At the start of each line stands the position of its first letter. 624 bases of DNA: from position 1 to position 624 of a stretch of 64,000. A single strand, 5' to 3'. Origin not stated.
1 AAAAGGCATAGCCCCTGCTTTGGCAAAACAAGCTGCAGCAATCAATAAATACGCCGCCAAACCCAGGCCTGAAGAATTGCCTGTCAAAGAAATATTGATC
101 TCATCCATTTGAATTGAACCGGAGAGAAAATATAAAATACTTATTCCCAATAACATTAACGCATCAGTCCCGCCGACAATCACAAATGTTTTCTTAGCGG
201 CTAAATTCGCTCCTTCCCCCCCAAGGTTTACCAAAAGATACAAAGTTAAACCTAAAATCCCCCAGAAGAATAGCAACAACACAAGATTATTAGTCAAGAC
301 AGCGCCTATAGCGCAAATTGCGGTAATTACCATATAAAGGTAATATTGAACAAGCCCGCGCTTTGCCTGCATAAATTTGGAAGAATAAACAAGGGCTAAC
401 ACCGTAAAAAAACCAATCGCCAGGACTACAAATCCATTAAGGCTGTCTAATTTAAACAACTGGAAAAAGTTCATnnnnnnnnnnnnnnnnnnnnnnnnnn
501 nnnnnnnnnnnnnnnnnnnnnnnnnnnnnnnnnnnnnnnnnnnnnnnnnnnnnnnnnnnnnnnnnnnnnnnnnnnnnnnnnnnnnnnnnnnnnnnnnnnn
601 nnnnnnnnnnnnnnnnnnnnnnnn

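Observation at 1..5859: Group-4 membrane [NiFe] hydrogenase fused in one operon with a sulfhydrogenase/AsrAB-like NAD(P)H module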

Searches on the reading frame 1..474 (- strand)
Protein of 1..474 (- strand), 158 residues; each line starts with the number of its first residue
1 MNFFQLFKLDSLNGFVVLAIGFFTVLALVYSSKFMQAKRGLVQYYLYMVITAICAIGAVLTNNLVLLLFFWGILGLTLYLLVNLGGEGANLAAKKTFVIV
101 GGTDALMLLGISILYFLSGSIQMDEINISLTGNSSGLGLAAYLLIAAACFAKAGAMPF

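Call 8: search_protein_families(library=ncbifam, proteins=[window:1-474:-], max_evalue=0.001)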
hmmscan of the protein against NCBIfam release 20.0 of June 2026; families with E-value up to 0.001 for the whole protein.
window:1-474:- (158 aa): 40 families (the best 25 are shown)
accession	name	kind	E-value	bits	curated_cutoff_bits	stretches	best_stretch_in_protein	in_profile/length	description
NF005141.0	PRK06590.1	equivalog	1.7e-15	57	556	1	7-154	77-229/615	NADH-quinone oxidoreductase subunit L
NF005626.0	PRK07376.1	equivalog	8.2e-15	54.1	963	1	7-144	87-226/675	NAD(P)H-quinone oxidoreductase subunit 5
NF006419.0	PRK08668.1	equivalog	1.8e-13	50.1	617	1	7-158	66-216/613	NADH dehydrogenase subunit M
TIGR01974.1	NDH_I_L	subfamily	2.9e-13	49.6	407.5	1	7-155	78-228/630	NADH-quinone oxidoreductase subunit L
NF009290.0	PRK12650.1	equivalog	6.3e-13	47.5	980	1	7-158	77-229/966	DUF4040 family protein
NF006240.0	PRK08376.1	subfamily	7.4e-12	44.9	662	1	6-158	85-239/521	putative monovalent cation/H+ antiporter subunit D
NF006029.0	PRK08168.1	equivalog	4.8e-11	42.4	380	1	6-157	69-223/520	NADH-quinone oxidoreductase subunit L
NF009287.0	PRK12647.1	equivalog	9.5e-11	40.9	937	1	7-158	72-226/773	putative monovalent cation/H+ antiporter subunit A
TIGR00940.1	2a6301s01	subfamily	2.4e-09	36.1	920.45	1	8-158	72-225/793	monovalent cation:proton antiporter subunit A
NF006236.0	PRK08375.1-1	equivalog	3.7e-09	36.1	663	1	7-158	76-234/493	putative monovalent cation/H+ antiporter subunit D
NF009288.0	PRK12648.1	equivalog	5e-09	34.8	1104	1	7-158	72-226/954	monovalent cation/H+ antiporter subunit A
NF009285.0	PRK12645.1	equivalog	7.1e-09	34.5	1028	1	9-158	76-229/804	Na+/H+ antiporter subunit A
NF005818.0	PRK07691.1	equivalog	1e-08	34.6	586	1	7-157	73-227/496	Na+/H+ antiporter subunit D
TIGR00944.1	2a6301s04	subfamily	1.7e-08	34.2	692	1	6-157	69-224/463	multicomponent K+/H+ antiporter, MrpD/PhaD subunit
NF009286.0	PRK12646.1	equivalog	2.2e-08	33.1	1063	1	7-158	74-229/800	DUF4040 family protein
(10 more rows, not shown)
